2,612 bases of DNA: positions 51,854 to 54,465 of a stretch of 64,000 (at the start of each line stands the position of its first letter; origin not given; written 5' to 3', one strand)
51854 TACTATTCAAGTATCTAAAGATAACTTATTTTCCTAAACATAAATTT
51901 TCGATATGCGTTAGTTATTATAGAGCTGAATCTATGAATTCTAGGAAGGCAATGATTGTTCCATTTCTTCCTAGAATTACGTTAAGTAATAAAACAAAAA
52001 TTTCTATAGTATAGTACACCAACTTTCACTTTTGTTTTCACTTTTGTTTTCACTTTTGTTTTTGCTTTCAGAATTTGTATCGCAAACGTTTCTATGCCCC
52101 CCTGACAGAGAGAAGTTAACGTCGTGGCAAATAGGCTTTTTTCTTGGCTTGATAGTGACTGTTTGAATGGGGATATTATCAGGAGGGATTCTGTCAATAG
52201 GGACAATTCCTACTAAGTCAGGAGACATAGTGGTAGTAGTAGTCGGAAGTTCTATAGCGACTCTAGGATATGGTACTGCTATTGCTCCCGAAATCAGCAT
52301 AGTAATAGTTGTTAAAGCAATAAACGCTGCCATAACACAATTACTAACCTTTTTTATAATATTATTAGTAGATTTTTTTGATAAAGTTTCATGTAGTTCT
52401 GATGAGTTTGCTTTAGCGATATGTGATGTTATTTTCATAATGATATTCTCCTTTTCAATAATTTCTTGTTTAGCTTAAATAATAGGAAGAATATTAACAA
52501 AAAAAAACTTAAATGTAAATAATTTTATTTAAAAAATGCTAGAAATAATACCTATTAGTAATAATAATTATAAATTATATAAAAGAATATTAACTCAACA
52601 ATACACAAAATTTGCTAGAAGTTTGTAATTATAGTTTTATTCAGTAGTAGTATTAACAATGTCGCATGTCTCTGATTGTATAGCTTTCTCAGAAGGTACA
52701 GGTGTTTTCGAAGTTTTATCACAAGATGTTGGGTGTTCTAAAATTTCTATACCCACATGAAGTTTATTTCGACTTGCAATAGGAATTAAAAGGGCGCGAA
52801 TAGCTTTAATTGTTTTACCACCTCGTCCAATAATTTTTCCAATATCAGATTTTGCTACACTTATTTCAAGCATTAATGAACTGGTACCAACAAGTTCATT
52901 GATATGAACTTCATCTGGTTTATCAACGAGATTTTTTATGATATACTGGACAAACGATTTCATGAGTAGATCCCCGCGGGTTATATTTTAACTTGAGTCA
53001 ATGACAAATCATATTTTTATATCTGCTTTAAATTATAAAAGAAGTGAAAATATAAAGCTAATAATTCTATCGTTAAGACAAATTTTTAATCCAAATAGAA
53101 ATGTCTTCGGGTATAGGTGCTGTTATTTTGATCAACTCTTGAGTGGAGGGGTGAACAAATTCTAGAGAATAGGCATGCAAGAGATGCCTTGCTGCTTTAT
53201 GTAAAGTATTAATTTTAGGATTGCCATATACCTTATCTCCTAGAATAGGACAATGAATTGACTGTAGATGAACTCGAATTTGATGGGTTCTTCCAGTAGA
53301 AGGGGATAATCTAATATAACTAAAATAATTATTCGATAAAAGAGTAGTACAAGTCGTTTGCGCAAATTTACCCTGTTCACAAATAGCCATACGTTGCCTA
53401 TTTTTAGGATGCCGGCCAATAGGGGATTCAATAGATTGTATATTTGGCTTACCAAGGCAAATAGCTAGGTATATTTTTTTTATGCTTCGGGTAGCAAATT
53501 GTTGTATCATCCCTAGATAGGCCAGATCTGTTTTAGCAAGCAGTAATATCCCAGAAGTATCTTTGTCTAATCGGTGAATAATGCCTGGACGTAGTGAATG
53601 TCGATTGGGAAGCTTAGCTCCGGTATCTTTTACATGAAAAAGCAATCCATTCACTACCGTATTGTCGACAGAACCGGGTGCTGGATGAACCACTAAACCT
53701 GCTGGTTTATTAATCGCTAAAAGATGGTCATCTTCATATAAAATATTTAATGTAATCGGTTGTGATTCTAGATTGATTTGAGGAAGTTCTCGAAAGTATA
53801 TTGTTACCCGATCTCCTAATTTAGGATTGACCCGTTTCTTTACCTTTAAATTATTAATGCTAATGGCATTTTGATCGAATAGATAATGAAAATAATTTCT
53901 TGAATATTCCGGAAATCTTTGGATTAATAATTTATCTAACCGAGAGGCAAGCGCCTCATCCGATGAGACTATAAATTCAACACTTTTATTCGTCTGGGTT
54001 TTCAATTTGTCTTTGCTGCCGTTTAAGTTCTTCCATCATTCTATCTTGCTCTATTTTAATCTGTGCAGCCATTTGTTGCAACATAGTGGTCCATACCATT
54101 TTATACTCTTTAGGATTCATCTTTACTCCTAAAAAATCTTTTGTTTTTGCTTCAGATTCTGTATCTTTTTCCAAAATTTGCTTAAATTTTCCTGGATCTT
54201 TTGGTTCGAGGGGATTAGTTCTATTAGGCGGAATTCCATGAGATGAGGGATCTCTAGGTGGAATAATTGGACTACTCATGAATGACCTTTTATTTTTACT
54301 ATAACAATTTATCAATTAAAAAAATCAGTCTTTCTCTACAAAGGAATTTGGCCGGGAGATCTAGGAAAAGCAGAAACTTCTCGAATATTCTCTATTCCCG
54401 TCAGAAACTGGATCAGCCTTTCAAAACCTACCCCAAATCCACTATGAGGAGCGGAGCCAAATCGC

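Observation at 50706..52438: Segmental duplication: pseudogenised copy of the DHH-gene 3' end plus a second, strongly diverged small membrane-protein gene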

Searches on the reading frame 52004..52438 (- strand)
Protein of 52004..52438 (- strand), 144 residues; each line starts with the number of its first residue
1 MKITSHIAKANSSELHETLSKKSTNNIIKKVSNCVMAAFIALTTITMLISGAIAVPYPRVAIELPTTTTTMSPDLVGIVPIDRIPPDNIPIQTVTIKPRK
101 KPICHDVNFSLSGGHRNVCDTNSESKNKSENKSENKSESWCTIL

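Call 7: search_protein_families(library=pfam, proteins=[window:52004-52438:-], max_evalue=0.1)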
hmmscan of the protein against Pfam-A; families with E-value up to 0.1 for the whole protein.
window:52004-52438:- (144 aa): 0 families

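Call 9: find_encoding_contigs(protein=window:52004-52438:-, flank=10000)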
Protein window:52004-52438:- (144 aa): 23 contigs read that carry it; 6 places shown.
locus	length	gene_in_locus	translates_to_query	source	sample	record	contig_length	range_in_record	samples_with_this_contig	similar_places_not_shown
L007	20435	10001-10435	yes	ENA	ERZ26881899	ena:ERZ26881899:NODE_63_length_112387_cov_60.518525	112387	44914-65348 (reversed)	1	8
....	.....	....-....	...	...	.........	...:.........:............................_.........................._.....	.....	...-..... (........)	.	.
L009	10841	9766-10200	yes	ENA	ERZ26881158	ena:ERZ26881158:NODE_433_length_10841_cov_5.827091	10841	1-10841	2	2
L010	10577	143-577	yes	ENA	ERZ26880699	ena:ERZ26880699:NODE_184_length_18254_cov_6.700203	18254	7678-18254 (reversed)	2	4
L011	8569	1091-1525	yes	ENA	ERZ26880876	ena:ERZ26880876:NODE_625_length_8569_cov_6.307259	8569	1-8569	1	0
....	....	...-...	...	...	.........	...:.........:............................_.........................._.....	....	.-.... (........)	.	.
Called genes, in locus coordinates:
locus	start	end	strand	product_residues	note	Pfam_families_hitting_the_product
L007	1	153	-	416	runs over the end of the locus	PF01476:LysM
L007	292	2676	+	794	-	PF03483:B3_4, PF03484:B5, PF17759:tRNA_synthFbeta, PF03147:FDX-ACB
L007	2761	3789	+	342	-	PF07661:MORN_2 (faint)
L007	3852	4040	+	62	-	-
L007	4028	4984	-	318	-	PF17773:UPF0176_N, PF00581:Rhodanese, PF12368:Rhodanese_C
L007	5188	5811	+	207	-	PF00163:Ribosomal_S4, PF01479:S4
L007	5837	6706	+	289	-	PF01261:AP_endonuc_2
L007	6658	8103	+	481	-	PF01336:tRNA_anti-codon, PF00152:tRNA-synt_2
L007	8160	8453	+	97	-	-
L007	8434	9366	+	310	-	PF00849:PseudoU_synth_2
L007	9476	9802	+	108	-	PF13083:KH_KhpA-B, PF00013:KH_1 (weak)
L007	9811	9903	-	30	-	-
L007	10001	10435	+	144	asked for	-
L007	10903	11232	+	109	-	-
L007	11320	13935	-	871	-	-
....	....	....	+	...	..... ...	-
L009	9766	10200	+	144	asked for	-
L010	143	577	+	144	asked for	-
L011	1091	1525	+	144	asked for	-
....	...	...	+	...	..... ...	-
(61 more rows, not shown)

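Call 10: find_homologous_proteins(query=window:52004-52438:-, max_evalue=0.01)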
Query window:52004-52438:-: 55 candidates shared short words with the query, none scored E <= 0.01.

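Call 53: search_protein_families(library=ncbifam, proteins=[window:52004-52438:-], max_evalue=0.1)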
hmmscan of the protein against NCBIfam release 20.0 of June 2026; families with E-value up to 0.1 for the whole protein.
window:52004-52438:- (144 aa): 1 family
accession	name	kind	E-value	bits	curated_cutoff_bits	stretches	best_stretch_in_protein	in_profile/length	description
NF008032.0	PRK10764.1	equivalog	0.082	12.1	342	1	23-60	66-103/328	dicarboxylate transporter/tellurite-resistance protein TehA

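Call 64: predict_structure(alignment_id=A6)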
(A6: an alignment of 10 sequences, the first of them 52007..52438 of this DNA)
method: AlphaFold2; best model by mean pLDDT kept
length: 144 residues; sequences in the alignment: 10
mean_pLDDT: 50.0   pTM: 0.21
mean pLDDT of the five models: 50.0, 50.0, 49.4, 47.9, 43.0
residues with pLDDT >= 90: 0; 70-90: 17; 50-70: 33; < 50: 94
segments of 3 or more residues with pLDDT < 50: 1-4, 9-11, 14-17, 61-81, 83-85, 87-144
pLDDT, mean of each block of 10 residues (from residue 1): 47 50 61 75 77 54 46 44 46 41 41 40 41 41 40
secondary structure, 60 per line:
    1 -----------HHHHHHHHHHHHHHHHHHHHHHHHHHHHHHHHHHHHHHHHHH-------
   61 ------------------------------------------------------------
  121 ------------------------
elements in order: H12-53

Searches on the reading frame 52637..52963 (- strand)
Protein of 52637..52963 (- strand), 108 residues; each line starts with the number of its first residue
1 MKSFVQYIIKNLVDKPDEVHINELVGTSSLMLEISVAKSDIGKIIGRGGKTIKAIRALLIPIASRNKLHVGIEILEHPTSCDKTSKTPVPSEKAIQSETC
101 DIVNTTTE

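Call 7: search_protein_families(library=pfam, proteins=[window:52637-52963:-], max_evalue=0.1)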
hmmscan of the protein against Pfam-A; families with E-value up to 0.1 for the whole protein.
window:52637-52963:- (108 aa): 4 families
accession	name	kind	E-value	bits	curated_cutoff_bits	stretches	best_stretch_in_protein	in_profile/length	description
PF13083.13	KH_KhpA-B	-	1.8e-18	66.7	32.1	1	2-74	1-73/73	KhpA/KhpB, KH domain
PF00013.35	KH_1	-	3.3e-06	27.2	21.5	1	33-57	3-27/66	KH domain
PF07650.23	KH_2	-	0.0021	18.3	22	1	33-59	28-54/78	KH domain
PF13184.12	KH_5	-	0.073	13.6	27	0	34-59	7-37/69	NusA-like KH domain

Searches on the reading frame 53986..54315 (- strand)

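Call 7: search_protein_families(library=pfam, proteins=[window:53986-54315:-], max_evalue=0.1)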
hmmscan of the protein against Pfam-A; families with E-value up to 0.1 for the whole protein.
window:53986-54315:- (109 aa): 1 family
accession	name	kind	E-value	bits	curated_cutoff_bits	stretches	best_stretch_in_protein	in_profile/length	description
PF06881.16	Elongin_A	-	0.056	14.4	29.8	1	37-103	35-99/105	RNA polymerase II transcription factor SIII (Elongin) subunit A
